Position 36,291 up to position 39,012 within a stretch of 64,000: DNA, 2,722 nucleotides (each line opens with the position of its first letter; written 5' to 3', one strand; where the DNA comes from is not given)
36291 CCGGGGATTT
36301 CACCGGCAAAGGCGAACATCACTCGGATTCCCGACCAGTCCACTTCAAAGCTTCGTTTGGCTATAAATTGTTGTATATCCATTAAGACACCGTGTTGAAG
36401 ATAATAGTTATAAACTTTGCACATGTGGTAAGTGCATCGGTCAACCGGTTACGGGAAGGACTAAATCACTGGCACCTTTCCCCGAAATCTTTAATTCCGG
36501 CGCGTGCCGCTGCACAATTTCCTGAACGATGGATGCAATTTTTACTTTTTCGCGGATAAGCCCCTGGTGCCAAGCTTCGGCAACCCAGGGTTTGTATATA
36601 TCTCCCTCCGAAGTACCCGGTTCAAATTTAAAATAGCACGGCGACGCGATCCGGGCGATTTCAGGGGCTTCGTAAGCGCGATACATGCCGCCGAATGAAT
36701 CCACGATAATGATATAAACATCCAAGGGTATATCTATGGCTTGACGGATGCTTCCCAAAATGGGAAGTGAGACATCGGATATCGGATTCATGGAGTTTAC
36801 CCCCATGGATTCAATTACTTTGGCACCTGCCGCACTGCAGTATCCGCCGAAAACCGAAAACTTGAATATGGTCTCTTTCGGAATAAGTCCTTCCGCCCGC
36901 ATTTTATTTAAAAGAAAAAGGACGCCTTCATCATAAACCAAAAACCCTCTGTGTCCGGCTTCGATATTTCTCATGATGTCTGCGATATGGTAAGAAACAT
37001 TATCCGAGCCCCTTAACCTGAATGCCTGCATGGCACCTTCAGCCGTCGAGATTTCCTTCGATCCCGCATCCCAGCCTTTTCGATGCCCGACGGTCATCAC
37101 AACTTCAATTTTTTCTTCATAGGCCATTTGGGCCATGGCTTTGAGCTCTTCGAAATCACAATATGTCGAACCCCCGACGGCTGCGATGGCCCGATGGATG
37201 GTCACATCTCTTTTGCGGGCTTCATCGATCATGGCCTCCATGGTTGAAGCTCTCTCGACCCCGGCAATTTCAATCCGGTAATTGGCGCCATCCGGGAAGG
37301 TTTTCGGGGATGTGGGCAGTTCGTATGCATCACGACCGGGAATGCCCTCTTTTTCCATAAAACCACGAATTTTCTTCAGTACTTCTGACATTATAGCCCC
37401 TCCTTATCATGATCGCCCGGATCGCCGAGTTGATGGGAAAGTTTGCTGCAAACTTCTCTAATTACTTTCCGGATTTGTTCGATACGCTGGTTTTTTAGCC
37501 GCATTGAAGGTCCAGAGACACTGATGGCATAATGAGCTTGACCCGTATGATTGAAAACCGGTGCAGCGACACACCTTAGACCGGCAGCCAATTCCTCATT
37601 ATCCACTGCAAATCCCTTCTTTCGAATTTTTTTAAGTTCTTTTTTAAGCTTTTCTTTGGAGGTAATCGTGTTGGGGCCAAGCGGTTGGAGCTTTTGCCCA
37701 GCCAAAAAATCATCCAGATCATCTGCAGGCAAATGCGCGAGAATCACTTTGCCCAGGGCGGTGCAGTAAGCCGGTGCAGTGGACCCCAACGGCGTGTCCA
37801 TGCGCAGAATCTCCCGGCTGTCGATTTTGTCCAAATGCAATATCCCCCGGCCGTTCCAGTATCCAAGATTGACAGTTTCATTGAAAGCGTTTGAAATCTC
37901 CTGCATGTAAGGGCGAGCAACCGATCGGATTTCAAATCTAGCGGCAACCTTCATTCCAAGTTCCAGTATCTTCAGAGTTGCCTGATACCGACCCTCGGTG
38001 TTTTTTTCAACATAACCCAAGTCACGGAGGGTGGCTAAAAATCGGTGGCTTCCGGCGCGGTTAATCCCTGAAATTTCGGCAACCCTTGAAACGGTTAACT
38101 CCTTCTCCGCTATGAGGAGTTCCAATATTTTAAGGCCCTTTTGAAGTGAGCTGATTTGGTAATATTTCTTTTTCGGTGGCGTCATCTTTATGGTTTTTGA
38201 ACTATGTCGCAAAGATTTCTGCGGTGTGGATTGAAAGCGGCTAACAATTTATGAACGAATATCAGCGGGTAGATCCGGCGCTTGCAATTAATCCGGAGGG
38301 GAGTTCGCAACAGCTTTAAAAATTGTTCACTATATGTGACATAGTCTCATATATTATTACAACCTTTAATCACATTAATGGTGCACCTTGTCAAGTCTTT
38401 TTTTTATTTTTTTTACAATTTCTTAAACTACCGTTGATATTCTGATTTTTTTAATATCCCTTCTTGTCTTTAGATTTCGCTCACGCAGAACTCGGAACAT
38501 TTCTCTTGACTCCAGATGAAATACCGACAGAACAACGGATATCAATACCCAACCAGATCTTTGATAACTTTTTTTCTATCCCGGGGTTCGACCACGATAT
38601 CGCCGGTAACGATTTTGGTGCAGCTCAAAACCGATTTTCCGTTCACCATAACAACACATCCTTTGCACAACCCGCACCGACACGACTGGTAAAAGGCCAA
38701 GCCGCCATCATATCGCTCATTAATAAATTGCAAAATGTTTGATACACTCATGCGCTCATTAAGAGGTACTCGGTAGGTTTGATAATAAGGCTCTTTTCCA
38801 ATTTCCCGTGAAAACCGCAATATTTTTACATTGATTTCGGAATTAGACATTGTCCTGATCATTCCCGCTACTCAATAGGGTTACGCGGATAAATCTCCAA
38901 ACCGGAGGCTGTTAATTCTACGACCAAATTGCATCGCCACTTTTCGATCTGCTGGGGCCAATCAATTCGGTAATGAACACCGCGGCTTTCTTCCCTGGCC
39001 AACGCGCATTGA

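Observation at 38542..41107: RidA + NadB/FrdA-like flavoprotein + stand-alone SdhB-N-terminal 2Fe-2S protein: a soluble amino-acid/amine dehydrogenase module?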

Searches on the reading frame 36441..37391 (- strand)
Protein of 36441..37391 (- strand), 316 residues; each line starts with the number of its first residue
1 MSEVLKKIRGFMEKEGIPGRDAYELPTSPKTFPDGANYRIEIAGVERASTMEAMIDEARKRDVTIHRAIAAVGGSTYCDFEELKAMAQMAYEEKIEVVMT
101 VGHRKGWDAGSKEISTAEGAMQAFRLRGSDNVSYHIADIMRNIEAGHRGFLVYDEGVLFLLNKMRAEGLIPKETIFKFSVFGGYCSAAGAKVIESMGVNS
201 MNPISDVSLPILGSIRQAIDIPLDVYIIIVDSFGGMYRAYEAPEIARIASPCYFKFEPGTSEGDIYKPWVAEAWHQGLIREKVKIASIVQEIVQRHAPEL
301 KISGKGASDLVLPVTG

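Call 3: search_protein_families(library=pfam, proteins=[window:36441-37391:-], max_evalue=0.01)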
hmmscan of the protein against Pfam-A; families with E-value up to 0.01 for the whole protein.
window:36441-37391:- (316 aa): 0 families

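Call 4: search_protein_families(library=ncbifam, proteins=[window:36441-37391:-], max_evalue=0.01)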
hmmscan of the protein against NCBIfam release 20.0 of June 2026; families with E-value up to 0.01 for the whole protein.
window:36441-37391:- (316 aa): 0 families

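Call 55: search_solved_structures(query=window:36441-37391:-, max_evalue=1, show_alignments=2)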
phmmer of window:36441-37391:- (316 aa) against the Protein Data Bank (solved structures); distinct sequences matched with E-value up to 1: 14.
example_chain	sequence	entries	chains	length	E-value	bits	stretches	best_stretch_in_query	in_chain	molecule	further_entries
6csj_A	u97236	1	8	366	0.18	14.5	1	145-189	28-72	Glycerol dehydrogenase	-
4utt_C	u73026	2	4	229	0.25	14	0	186-227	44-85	PUTATIVE N-ACETYLMANNOSAMINE-6-PHOSPHATE 2-EPIMERASE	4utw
4utt_A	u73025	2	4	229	0.25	14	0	186-227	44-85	PUTATIVE N-ACETYLMANNOSAMINE-6-PHOSPHATE 2-EPIMERASE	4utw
2vnu_D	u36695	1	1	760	0.29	13.7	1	126-174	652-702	EXOSOME COMPLEX EXONUCLEASE RRP44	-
2wp8_J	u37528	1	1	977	0.4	13.3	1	126-174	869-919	EXOSOME COMPLEX EXONUCLEASE DIS3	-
6lqs_R4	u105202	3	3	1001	0.41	13.3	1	126-174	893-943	Exosome complex exonuclease DIS3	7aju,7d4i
8qcf_K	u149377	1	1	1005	0.41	13.3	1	126-174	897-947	Exosome complex exonuclease DIS3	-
5g06_J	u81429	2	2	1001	0.41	13.3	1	126-174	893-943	EXOSOME COMPLEX EXONUCLEASE DIS3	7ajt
4ifd_J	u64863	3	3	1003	0.41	13.3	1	126-174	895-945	Exosome complex exonuclease DIS3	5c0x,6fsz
5k36_K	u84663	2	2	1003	0.41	13.3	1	126-174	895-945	Exosome complex exonuclease DIS3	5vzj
5c0w_J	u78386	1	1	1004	0.41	13.3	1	126-174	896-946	Exosome complex exonuclease DIS3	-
5jea_J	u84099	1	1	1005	0.41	13.3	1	126-174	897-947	Exosome complex exonuclease DIS3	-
4utu_A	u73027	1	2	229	0.6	12.7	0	186-226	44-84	N-ACETYLMANNOSAMINE-6-PHOSPHATE 2-EPIMERASE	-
8ro0_D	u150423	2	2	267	0.71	12.5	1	102-168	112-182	Protein isy-1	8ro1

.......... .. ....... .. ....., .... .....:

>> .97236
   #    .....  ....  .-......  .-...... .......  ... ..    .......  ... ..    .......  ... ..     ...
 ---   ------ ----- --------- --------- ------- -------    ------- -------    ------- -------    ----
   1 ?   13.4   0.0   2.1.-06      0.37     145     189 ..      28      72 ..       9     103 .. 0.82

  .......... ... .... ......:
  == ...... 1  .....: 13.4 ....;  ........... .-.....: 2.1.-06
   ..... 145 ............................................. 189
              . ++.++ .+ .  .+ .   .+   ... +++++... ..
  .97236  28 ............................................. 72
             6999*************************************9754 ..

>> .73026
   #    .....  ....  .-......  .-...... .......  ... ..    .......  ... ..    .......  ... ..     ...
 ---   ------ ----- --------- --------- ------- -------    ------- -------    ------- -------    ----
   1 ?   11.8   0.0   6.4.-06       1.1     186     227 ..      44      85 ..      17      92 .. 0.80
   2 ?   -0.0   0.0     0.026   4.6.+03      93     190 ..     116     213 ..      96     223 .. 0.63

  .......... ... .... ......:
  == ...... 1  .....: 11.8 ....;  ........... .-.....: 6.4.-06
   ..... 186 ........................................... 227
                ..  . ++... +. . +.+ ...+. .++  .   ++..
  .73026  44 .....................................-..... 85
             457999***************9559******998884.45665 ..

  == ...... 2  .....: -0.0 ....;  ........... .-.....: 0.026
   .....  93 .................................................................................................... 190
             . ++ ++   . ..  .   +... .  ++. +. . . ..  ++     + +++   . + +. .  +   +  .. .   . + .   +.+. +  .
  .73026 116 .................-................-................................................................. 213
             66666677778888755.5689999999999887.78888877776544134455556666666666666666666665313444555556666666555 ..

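Call 73: find_homologous_proteins(query=window:36441-37391:-, max_evalue=0.00001)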
Query window:36441-37391:- (316 aa): 2259 proteins with E <= 0.00001 among 4964 candidates; the best 120 are listed.
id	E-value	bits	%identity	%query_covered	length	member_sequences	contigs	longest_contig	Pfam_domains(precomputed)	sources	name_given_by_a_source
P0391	6.5e-207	704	100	100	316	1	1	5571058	-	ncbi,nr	ncbi:MAG: hypothetical protein JSU83_01005 [Deltaproteobacteria bacterium]|nr:MAG: hypothetical prot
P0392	6.0e-203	691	98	100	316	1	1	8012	-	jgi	jgi:hypothetical protein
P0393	2.3e-198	676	96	99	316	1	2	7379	-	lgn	-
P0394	6.0e-190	648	90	100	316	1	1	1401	-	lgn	-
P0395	8.1e-188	641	89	99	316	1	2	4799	-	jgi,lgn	jgi:hypothetical protein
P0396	1.8e-187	640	89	99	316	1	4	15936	-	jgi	jgi:hypothetical protein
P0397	4.5e-186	635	87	100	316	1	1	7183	-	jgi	jgi:hypothetical protein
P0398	5.8e-185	632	88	99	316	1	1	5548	-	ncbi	-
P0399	1.2e-184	631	87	100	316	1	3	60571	-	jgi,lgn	-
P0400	1.5e-184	630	87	99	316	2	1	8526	-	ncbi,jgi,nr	ncbi:MAG: hypothetical protein JRJ54_08015 [Deltaproteobacteria bacterium]|nr:hypothetical protein [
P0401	3.0e-184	630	87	99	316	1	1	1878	-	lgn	-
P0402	4.4e-184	629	88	99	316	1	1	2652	-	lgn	-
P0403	6.0e-184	629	88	100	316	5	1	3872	-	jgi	-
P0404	8.4e-184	628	88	99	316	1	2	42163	-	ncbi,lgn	-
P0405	1.1e-183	628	87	99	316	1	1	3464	-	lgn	-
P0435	1.2e-181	621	87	99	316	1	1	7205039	-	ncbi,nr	ncbi:MAG: hypothetical protein JSW26_03885 [Desulfobacterales bacterium]|nr:MAG: hypothetical protei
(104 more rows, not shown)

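Call 74: find_encoding_contigs(protein=P0435, flank=10000, max_places=1)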
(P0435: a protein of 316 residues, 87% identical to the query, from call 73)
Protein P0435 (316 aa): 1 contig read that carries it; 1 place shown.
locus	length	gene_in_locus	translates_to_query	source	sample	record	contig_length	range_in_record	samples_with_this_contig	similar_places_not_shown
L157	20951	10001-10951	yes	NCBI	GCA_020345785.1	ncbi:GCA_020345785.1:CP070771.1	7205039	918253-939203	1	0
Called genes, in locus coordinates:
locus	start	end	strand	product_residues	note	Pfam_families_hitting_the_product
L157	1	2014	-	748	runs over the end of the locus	PF07697:7TMR-HDED, PF07698:7TM-7TMR_HD, PF01966:HD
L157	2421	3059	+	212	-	PF16697:Yop-YscD_cpl, PF00498:FHA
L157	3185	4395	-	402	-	PF00384:Molybdopterin, PF01568:Molydop_binding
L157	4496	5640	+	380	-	PF00916:Sulfate_transp, PF01740:STAS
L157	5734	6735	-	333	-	PF02423:OCD_Mu_crystall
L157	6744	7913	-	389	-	PF01321:Creatinase_N, PF00557:Peptidase_M24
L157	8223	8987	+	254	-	PF25213:HVO_A0261_N (weak), PF09339:HTH_IclR, PF01614:IclR_C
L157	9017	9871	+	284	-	PF02548:Pantoate_transf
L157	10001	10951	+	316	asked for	-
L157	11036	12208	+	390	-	PF00155:Aminotran_1_2, PF01053:Cys_Met_Meta_PP (weak)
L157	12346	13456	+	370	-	PF01321:Creatinase_N, PF00557:Peptidase_M24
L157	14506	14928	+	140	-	PF00582:Usp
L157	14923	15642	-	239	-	PF01209:Ubie_methyltran, PF07021:MetW (faint), PF13489:Methyltransf_23, PF13847:Methyltransf_31, PF08241:Methyltransf_11, PF08242:Methyltransf_12, PF13649:Methyltransf_25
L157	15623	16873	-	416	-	PF13439:Glyco_transf_4, PF13579:Glyco_trans_4_4, PF20706:GT4-conflict, PF00534:Glycos_transf_1, PF13692:Glyco_trans_1_4, PF13524:Glyco_trans_1_2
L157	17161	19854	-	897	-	-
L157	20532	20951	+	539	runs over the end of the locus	PF00072:Response_reg, PF01966:HD, PF13487:HD_5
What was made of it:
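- Tried and rejected: The chemistry does not fit, and L157 has the core island with no flavoprotein at all (call 74).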

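Call 86: predict_structure(alignment_id=A4)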
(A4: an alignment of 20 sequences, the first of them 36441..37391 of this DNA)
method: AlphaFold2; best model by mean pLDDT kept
length: 316 residues; sequences in the alignment: 20
mean_pLDDT: 49.9   pTM: 0.56
mean pLDDT of the five models: 49.9, 48.6, 42.2, 35.6, 34.6
residues with pLDDT >= 90: 1; 70-90: 38; 50-70: 109; < 50: 168
segments of 3 or more residues with pLDDT < 50: 1-9, 15-29, 72-77, 100-135, 141-143, 145-151, 177-222, 232-249, 258-264, 303-316
pLDDT, mean of each block of 10 residues (from residue 1): 43 44 42 60 71 87 73 44 65 64 29 30 28 47 47 51 67 54 34 30 33 38 52 37 43 56 49 72 68 60 42 26
secondary structure, 60 per line:
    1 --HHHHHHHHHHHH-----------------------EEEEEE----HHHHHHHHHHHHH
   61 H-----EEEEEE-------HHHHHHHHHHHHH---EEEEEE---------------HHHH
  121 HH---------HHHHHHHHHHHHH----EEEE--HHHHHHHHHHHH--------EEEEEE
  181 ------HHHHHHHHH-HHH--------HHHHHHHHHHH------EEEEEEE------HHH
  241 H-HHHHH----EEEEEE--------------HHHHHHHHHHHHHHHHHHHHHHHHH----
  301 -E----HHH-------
elements in order: H3-14 E38-43 H48-61 E67-72 H80-92 E96-101 H117-122 H132-144 E149-152 H155-166 E175-180 H187-195 H208-218 E225-231 H238-241 H243-247 E252-257 H272-296

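Call 90: fold_search(model_id=the predicted structure, library=pdb)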
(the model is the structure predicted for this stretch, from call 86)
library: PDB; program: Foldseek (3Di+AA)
matches with E <= 10: 1688; with E <= 0.001: 12
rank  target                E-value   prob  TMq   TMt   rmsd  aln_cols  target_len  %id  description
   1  4ytr_B                1.8e-04  1.00  0.39  0.41   9.6       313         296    8  Crystal structure of D-tagatose 3-epimerase C66S from Pseudomonas cichorii in complex with 1-deoxy L-tagatose (released 2016-03-23)
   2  7omi_AAA              3.2e-04  0.98  0.35  0.21  12.8       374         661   10  Bs164 in complex with mannocyclophellitol epoxide (released 2022-02-02)
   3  4q7i_A                4.0e-04  1.00  0.40  0.42   9.4       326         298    9  Crystal structure of engineered thermostable D-tagatose 3-epimerase PcDTE-Var8 (released 2014-10-22)
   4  2ou4_A                4.3e-04  1.00  0.40  0.42   9.0       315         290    9  Crystal structure of D-tagatose 3-epimerase from Pseudomonas cichorii (released 2007-12-25)
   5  6t5o_DDD              4.6e-04  0.98  0.36  0.21  12.6       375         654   10  Bacteroides salyersiae GH164 beta-mannosidase (released 2020-01-01)
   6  7cj9_H                5.2e-04  0.97  0.33  0.36   9.3       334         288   10  Crystal structure of N-terminal His-tagged D-allulose 3-epimerase from Methylomonas sp. with additional C-terminal res (released 2021-04-21)
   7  7cj8_A                6.2e-04  0.98  0.35  0.37   9.5       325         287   11  Crystal structure of N-terminal His-tagged D-allulose 3-epimerase from Methylomonas sp. in complex with D-allulose (released 2021-04-21)
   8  7oms_FFF              6.2e-04  0.97  0.35  0.21  12.2       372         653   10  Bs164 in complex with mannocyclophellitol aziridine (released 2022-02-02)
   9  7omi_BBB              7.0e-04  0.97  0.35  0.21  12.6       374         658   10  Bs164 in complex with mannocyclophellitol epoxide (released 2022-02-02)
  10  7omi_CCC              7.5e-04  0.97  0.35  0.21  12.1       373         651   11  Bs164 in complex with mannocyclophellitol epoxide (released 2022-02-02)
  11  7omi_DDD              9.0e-04  0.96  0.34  0.21  12.3       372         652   11  Bs164 in complex with mannocyclophellitol epoxide (released 2022-02-02)
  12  7cj9_D                9.6e-04  0.96  0.33  0.35   9.6       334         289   10  Crystal structure of N-terminal His-tagged D-allulose 3-epimerase from Methylomonas sp. with additional C-terminal res (released 2021-04-21)
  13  6t5o_FFF              1.1e-03  0.96  0.36  0.21  12.0       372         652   10  Bacteroides salyersiae GH164 beta-mannosidase (released 2020-01-01)
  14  7oms_AAA              1.1e-03  0.96  0.36  0.21  12.4       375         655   10  Bs164 in complex with mannocyclophellitol aziridine (released 2022-02-02)
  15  7oms_BBB              1.1e-03  0.92  0.33  0.20  13.3       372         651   11  Bs164 in complex with mannocyclophellitol aziridine (released 2022-02-02)
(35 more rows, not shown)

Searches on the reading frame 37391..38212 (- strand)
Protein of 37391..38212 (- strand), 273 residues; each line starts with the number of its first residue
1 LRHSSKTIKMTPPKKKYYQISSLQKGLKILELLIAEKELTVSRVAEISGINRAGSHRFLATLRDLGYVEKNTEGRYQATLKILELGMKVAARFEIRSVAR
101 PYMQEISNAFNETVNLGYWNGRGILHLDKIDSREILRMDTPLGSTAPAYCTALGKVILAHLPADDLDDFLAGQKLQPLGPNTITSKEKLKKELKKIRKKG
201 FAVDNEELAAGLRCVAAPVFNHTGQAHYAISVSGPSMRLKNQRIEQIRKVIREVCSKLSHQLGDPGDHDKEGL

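Call 3: search_protein_families(library=pfam, proteins=[window:37391-38212:-], max_evalue=0.01)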
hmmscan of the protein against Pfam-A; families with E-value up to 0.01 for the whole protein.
window:37391-38212:- (273 aa): 8 families
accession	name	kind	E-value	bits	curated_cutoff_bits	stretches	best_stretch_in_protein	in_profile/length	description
PF01614.24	IclR_C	-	9.4e-53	178.8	24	1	88-260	2-174/174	Bacterial transcriptional regulator IclR C-terminal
PF09339.16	HTH_IclR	-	7.1e-11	42.2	22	1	22-71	1-51/52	IclR helix-turn-helix domain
PF01978.25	TrmB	-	0.00013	22.1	25.6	1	30-74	14-58/68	Sugar-specific transcriptional regulator TrmB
PF13412.12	HTH_24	-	0.00016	21.6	21.9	1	27-69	6-48/48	Winged helix-turn-helix DNA-binding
PF25213.1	HVO_A0261_N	-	0.00019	21.7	35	1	28-80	15-65/86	HVO_A0261 N-terminal domain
PF12802.13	MarR_2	-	0.0016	19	27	1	29-70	10-52/61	MarR family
PF01022.26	HTH_5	-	0.0038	17.5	22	0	27-70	5-47/47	Bacterial regulatory protein, arsR family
PF08100.18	Dimerisation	-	0.0065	16.7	25.6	0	27-79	28-84/93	O-methyltransferase dimerisation domain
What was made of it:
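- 37391..38212 (-): IclR-family regulator, first gene of the downstream island operon and candidate binder of the shared palindrome. Pfam HTH_IclR plus IclR_C (call 3).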

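Call 4: search_protein_families(library=ncbifam, proteins=[window:37391-38212:-], max_evalue=0.01)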
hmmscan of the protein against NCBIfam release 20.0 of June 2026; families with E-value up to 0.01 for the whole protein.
window:37391-38212:- (273 aa): 10 families
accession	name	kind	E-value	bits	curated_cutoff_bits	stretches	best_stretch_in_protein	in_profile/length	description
NF045644.1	TransRegBhcR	equivalog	8.8e-58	195.7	350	1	14-263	16-266/267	HTH-type transcriptional regulator BhcR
TIGR02431.1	pcaR_pcaU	subfamily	3e-57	193.8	284.75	1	20-260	5-246/248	beta-ketoadipate pathway transcriptional regulators, PcaR/PcaU/PobR family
NF011671.1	PRK15090.1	equivalog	5.4e-54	183.1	275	1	16-263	6-254/256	DNA-binding transcriptional regulator KdgR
NF008601.2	PRK11569.1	equivalog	3e-38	131.6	380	1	11-258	17-268/276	glyoxylate bypass operon transcriptional repressor IclR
NF007548.0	PRK10163.1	equivalog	2.1e-31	109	406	1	21-263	22-266/271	HTH-type transcriptional repressor AllR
NF007339.0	PRK09834.1-1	equivalog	1.9e-12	47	299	1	13-222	13-226/271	DNA-binding transcriptional regulator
NF007341.0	PRK09834.1-3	equivalog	4.8e-09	35.7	269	1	15-213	2-207/274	DNA-binding transcriptional regulator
NF007342.0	PRK09834.1-4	equivalog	7.3e-07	28.4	251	1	19-107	10-99/263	DNA-binding transcriptional regulator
NF033788.1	HTH_metalloreg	subfamily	2.8e-05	23.8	55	1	27-75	14-62/77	metalloregulator ArsR/SmtB family transcription factor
NF053814.1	teico_TcaR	equivalog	0.00018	21.6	170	1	11-88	27-103/151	MarR family transcriptional regulator TcaR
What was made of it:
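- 37391..38212 (-): Best NCBIfam match is BhcR, 196 against a cutoff of 350 (call 4).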

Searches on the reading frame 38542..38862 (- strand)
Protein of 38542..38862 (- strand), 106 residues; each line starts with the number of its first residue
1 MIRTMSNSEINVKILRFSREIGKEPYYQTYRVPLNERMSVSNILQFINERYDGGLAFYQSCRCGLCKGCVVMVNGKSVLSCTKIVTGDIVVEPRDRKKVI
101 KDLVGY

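Call 3: search_protein_families(library=pfam, proteins=[window:38542-38862:-], max_evalue=0.01)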
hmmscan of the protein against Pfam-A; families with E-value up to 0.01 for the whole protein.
window:38542-38862:- (106 aa): 2 families
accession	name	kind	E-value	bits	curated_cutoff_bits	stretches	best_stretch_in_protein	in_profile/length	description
PF13085.11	Fer2_3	-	1.6e-21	76.7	27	1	12-104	2-99/107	2Fe-2S iron-sulfur cluster binding domain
PF00111.32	Fer2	-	0.0081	16.5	21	0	49-81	24-55/77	2Fe-2S iron-sulfur cluster binding domain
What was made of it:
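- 38542..38862 (-): Stand-alone 2Fe-2S protein, 106 aa, equal to the N-terminal domain of SdhB/FrdB/TfrB. Pfam Fer2_3 only (call 3).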

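Call 4: search_protein_families(library=ncbifam, proteins=[window:38542-38862:-], max_evalue=0.01)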
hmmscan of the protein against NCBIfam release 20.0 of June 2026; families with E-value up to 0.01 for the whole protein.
window:38542-38862:- (106 aa): 15 families
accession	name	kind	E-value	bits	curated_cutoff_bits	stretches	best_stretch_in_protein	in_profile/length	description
NF004898.0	PRK06259.1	equivalog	8.2e-21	74.2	385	1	9-104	3-95/488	fumarate reductase (CoM/CoB) subunit TfrB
TIGR00384.1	dhsB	subfamily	1.5e-20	73.6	88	1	14-104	1-97/222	succinate dehydrogenase and fumarate reductase iron-sulfur protein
NF004616.0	PRK05950.1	subfamily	3e-19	69.1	228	1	8-104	4-105/238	succinate dehydrogenase iron-sulfur subunit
NF009051.0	PRK12385.1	equivalog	1.1e-17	64.4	333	1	6-104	3-104/244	succinate dehydrogenase/fumarate reductase iron-sulfur subunit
NF009226.0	PRK12576.1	equivalog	1.6e-16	60.5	344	1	5-104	5-110/317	succinate dehydrogenase/fumarate reductase iron-sulfur subunit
NF009227.0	PRK12577.1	equivalog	4.3e-13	48.6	349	1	9-100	2-91/330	succinate dehydrogenase/fumarate reductase iron-sulfur subunit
NF010071.0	PRK13552.1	equivalog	4.5e-13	49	264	1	9-103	4-103/241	fumarate reductase iron-sulfur subunit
NF042952.1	MFR_FeS_SdhB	equivalog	2.1e-10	40.2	600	1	19-83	7-73/320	8-methylmenaquinol:fumarate reductase iron-sulfur subunit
NF009225.0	PRK12575.1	subfamily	1.4e-07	31.2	443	1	12-104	7-102/235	succinate dehydrogenase/fumarate reductase iron-sulfur subunit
NF009052.0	PRK12386.1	equivalog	2.2e-07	30.2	256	1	10-104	5-101/255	succinate dehydrogenase/fumarate reductase iron-sulfur subunit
NF006391.0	PRK08640.1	equivalog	9.1e-07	28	244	1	6-104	3-110/254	succinate dehydrogenase iron-sulfur subunit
NF005746.0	PRK07570.1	subfamily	0.00011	21.6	243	1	23-77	15-74/250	succinate dehydrogenase/fumarate reductase iron-sulfur subunit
NF041020.1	glyceraldDH_gamma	equivalog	0.0018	17.9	290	1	60-84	48-72/164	glyceraldehyde dehydrogenase subunit gamma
NF007387.0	PRK09908.1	equivalog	0.0055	16.2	212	1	50-83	33-66/159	xanthine dehydrogenase iron sulfur-binding subunit XdhC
NF043084.2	XdhC_XDHase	equivalog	0.0078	15.7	217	1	31-83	13-61/151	xanthine dehydrogenase subunit XdhC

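Call 44: search_protein_representatives(protein=window:38542-38862:-)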
Query: 106 residues. Proteins with E-value up to 0.001 (for the whole library): 1706; up to 1e-10: 210; up to 1e-30: 0. The best 150 are listed.
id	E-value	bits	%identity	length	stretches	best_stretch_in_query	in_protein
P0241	6.2e-30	119.4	58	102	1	8-104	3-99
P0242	9.5e-29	115.6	54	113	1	9-104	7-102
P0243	2.8e-26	107.7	47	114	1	9-104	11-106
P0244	2.7e-25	104.5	52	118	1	5-104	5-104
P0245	5.4e-25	103.6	53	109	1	8-104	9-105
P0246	3.2e-22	94.7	48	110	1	8-104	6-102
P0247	3.2e-21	91.5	48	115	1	11-104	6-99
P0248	4.3e-21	91.0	45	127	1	9-105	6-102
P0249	1.6e-19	86.0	43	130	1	9-104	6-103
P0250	1.7e-19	85.9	41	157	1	6-104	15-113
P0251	2.4e-19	85.4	42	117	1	8-104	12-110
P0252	2.8e-19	85.2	49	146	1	9-104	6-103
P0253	3.1e-19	85.1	46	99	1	9-105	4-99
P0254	4.9e-19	84.4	47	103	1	15-104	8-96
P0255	1.2e-18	83.1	45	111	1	10-104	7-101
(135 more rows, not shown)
